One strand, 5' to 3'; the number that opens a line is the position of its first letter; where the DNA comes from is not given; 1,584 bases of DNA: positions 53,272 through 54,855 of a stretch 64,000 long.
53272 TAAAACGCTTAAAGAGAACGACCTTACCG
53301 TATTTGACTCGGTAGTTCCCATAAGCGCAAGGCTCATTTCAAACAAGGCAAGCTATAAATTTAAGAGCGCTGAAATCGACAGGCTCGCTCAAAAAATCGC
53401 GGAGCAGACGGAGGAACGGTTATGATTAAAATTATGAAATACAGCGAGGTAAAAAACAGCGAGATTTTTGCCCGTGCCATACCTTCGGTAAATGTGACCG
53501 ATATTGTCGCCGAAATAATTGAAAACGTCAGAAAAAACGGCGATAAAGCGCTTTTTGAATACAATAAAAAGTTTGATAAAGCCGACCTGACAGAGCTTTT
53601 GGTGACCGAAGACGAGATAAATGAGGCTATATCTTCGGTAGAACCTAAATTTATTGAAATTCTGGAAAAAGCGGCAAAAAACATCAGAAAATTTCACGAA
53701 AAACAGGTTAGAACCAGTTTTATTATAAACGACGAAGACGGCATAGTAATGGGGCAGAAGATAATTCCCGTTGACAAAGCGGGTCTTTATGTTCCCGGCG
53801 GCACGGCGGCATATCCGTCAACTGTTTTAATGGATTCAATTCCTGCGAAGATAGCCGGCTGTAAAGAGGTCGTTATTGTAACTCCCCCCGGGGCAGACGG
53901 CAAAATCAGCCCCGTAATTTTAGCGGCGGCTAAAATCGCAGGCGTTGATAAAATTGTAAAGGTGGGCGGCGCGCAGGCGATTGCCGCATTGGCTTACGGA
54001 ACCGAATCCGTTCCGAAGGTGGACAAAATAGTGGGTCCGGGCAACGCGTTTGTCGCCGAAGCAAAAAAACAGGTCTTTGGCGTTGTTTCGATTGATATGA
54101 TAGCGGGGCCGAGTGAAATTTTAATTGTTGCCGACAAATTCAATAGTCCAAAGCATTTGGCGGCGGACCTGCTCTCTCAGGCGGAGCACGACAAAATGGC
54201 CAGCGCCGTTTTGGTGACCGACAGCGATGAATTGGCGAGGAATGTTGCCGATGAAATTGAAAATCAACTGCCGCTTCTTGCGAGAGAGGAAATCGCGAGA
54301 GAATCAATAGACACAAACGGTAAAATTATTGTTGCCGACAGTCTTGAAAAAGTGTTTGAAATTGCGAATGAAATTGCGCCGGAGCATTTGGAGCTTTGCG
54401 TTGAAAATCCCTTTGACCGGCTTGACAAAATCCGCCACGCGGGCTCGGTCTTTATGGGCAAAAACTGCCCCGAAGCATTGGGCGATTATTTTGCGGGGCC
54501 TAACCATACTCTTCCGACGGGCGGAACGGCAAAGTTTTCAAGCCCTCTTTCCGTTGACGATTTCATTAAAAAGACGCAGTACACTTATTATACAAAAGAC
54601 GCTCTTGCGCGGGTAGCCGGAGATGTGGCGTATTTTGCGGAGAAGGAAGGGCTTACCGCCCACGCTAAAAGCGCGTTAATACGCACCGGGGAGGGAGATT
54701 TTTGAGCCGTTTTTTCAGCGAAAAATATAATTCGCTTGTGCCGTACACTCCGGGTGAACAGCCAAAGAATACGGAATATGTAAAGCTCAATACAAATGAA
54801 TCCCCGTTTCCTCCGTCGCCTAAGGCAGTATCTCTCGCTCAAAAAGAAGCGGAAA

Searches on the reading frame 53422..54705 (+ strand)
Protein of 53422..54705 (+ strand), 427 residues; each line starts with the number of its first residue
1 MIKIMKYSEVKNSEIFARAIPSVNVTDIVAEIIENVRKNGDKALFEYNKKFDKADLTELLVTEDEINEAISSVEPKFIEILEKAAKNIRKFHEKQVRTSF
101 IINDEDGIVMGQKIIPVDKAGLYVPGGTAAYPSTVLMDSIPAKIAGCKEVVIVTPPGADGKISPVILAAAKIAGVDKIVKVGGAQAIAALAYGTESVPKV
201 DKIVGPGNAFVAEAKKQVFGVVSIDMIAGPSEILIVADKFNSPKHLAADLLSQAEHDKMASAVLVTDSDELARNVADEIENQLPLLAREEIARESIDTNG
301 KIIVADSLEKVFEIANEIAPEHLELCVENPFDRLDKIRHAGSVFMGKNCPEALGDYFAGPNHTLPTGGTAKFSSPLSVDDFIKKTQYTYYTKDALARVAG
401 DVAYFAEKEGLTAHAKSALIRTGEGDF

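Call 29: search_protein_families(library=ncbifam, proteins=[window:53422-54705:+], max_evalue=1e-10)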
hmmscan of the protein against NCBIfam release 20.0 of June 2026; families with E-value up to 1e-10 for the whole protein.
window:53422-54705:+ (427 aa): 2 families
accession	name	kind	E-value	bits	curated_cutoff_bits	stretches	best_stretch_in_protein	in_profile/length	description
TIGR00069.1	hisD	equivalog_domain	3.9e-170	566.3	243.8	1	29-421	1-393/393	histidinol dehydrogenase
NF010343.0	PRK13770.1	equivalog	1.3e-114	383.3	647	1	25-422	21-415/416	histidinol dehydrogenase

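Call 67: find_homologous_proteins(query=window:53422-54702:+, max_evalue=1e-100)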
Query window:53422-54702:+ (427 aa): 8000 proteins with E <= 1e-100 among 8000 candidates; the best 120 are listed.
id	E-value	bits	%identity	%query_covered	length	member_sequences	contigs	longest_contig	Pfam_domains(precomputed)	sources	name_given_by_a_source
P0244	2.0e-272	921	100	100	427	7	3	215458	PF00815.26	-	-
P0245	1.1e-244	830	90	99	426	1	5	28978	PF00815.26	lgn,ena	-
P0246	8.1e-244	827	90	99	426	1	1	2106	PF00815.26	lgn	-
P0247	1.1e-243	826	90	100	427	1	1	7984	PF00815.26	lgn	-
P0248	1.4e-243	826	90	99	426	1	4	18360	PF00815.26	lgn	-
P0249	1.5e-243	826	90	99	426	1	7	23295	PF00815.26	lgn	-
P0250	3.2e-243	825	90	99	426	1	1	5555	PF00815.26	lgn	-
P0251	6.6e-243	824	89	99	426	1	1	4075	PF00815.26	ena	-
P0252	7.0e-243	824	89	100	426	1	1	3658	PF00815.26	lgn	-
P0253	8.3e-243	824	90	99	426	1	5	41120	PF00815.26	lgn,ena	-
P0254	9.0e-243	823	89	99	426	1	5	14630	PF00815.26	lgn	-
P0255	1.0e-242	823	89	100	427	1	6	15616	PF00815.26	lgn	-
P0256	1.3e-242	823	88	100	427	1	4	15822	PF00815.26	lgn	-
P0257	1.3e-242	823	89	99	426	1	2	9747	PF00815.26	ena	-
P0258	1.5e-242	823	89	100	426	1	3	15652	PF00815.26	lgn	-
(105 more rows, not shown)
